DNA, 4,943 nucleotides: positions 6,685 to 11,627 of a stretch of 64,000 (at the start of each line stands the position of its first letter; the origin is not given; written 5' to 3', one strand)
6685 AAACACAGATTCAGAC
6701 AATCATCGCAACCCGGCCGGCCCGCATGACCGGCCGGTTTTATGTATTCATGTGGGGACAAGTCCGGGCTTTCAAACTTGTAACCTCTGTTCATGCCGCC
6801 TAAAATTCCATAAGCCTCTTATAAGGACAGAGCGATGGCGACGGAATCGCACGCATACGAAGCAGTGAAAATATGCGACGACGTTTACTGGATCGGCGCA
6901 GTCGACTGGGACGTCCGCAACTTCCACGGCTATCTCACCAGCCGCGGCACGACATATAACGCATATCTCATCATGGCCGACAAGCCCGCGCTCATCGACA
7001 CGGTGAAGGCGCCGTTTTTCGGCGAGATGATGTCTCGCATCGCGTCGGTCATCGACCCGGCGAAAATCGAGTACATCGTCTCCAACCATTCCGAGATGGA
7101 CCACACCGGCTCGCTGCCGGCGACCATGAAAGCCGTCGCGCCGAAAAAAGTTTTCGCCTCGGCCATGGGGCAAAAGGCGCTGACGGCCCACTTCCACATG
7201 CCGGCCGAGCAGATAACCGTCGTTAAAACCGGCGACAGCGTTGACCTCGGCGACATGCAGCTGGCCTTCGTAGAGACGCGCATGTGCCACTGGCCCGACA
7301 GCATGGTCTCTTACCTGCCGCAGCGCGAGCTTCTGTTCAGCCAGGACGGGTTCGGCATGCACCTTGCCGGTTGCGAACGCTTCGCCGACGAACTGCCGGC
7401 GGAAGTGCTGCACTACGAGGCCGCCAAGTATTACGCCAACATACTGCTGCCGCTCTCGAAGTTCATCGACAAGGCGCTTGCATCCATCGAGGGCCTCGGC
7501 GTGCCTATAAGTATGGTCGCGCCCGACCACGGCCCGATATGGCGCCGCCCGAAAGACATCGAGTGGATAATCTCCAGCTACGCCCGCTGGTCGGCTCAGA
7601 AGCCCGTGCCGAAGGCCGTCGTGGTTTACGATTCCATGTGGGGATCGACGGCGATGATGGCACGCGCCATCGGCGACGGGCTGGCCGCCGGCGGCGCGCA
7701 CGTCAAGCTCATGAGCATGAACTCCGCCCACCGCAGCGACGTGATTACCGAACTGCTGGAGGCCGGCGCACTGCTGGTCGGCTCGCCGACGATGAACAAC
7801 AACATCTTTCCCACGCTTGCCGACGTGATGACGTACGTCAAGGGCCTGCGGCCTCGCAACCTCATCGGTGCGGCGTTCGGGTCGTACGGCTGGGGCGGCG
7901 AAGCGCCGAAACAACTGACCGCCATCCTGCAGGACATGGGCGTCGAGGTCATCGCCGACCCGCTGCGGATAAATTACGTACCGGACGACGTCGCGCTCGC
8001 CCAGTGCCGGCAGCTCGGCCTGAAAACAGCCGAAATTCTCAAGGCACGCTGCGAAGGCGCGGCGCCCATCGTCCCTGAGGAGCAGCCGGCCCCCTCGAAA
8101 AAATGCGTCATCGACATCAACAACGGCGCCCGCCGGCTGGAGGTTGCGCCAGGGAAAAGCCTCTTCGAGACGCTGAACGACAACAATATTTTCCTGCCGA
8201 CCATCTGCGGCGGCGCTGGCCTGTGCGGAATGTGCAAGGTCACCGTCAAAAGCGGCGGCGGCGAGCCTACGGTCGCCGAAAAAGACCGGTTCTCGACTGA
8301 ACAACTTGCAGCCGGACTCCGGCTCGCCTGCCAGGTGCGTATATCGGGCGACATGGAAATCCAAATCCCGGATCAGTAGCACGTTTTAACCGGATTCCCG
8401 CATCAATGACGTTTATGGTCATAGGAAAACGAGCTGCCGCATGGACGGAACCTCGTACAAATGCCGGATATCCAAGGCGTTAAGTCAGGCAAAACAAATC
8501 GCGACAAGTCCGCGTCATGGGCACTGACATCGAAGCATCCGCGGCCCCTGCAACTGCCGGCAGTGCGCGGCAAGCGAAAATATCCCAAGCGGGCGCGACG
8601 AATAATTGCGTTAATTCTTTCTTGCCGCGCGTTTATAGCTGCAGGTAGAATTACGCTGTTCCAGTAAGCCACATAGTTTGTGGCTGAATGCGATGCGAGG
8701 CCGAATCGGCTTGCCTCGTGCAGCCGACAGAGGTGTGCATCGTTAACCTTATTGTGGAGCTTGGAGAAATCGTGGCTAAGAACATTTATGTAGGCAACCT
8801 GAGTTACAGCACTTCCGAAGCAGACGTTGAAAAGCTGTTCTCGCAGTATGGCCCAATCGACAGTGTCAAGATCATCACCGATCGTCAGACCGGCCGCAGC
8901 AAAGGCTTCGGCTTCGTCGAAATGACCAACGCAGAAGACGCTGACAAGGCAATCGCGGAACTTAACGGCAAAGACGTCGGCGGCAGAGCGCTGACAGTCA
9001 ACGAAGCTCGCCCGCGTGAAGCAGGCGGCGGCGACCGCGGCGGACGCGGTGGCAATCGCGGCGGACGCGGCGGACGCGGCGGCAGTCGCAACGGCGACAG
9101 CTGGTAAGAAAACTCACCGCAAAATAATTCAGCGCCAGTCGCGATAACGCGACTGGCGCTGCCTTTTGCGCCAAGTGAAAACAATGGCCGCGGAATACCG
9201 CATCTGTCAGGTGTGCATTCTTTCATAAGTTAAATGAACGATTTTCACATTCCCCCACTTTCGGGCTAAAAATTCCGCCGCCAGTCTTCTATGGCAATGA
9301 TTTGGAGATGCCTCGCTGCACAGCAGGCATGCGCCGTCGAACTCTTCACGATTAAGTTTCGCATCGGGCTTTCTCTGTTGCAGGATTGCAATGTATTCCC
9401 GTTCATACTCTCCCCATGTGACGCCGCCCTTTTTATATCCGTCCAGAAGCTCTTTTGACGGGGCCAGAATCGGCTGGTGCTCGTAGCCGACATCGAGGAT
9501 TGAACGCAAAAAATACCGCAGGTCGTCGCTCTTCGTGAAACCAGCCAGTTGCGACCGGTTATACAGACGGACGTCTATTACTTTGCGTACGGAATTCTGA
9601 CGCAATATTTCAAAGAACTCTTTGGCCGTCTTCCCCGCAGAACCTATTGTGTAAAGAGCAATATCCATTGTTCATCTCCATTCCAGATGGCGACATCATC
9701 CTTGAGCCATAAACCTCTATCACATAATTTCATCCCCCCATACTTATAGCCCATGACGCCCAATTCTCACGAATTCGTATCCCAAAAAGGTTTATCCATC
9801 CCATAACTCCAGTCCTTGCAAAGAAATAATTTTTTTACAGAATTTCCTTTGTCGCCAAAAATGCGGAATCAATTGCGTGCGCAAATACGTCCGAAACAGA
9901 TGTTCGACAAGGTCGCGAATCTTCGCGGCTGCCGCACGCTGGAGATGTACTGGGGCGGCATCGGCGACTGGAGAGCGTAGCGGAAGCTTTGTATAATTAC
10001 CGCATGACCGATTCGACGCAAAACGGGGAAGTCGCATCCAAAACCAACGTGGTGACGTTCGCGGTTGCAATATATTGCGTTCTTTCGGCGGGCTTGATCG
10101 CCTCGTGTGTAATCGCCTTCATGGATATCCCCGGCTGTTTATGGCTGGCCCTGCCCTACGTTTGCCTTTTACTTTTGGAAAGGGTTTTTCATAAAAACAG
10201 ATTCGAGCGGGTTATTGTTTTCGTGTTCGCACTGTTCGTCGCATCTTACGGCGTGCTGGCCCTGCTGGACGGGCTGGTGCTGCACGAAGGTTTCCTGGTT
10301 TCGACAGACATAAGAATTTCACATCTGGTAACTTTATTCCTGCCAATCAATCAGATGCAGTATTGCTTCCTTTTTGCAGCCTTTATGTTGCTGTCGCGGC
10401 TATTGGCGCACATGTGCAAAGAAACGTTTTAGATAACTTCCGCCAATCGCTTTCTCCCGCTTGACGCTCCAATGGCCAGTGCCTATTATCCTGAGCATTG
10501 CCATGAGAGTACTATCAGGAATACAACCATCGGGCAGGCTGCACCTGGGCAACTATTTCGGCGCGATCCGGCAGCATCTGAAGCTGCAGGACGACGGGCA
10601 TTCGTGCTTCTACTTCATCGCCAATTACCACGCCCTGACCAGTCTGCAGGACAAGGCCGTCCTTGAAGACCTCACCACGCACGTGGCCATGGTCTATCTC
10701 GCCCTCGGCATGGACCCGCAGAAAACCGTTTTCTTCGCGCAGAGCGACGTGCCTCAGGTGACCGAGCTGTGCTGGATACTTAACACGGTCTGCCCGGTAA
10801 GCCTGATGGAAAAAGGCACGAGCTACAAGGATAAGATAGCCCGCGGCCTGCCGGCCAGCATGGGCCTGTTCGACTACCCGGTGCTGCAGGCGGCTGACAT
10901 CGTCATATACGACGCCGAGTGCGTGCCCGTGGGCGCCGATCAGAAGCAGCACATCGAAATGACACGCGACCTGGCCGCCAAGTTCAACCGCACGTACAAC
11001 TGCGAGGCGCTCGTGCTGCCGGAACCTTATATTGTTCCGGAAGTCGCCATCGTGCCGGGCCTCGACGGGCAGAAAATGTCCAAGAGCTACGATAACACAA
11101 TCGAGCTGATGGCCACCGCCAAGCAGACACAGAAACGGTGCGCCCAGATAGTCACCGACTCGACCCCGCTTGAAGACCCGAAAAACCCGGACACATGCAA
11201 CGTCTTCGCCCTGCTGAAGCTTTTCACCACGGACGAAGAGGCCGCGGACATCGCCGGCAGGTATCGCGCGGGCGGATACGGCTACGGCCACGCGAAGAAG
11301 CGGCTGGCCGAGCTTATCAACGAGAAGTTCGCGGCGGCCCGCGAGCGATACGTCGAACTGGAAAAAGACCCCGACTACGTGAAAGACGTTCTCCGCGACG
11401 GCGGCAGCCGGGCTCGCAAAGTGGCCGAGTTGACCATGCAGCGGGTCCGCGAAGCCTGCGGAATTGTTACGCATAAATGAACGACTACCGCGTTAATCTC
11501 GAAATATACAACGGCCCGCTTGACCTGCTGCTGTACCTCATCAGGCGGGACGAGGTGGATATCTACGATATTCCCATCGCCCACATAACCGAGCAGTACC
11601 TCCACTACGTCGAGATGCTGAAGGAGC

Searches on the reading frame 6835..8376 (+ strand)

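Call 55: search_protein_families(library=pfam, proteins=[window:6835-8376:+], max_evalue=0.00001)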
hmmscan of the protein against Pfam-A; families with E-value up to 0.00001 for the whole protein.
window:6835-8376:+ (514 aa): 3 families
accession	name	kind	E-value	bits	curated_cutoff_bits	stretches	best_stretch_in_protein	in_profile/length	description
PF19583.5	ODP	-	5.9e-22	78.9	27.2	1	41-233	3-194/194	ODP family beta lactamase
PF00258.30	Flavodoxin_1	-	5.9e-16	59.4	25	1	263-392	1-140/143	Flavodoxin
PF00111.32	Fer2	-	1.1e-10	41.7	21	1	428-503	3-76/77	2Fe-2S iron-sulfur cluster binding domain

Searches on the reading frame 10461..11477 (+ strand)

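Call 13: search_protein_families(library=pfam, proteins=[window:10461-11477:+], max_evalue=0.001)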
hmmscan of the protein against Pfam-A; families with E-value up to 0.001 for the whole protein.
window:10461-11477:+ (339 aa): 1 family
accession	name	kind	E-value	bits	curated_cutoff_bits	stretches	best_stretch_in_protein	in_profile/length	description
PF00579.31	tRNA-synt_1b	-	5.9e-64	216.6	21.1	1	15-290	6-291/292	tRNA synthetases class I (W and Y)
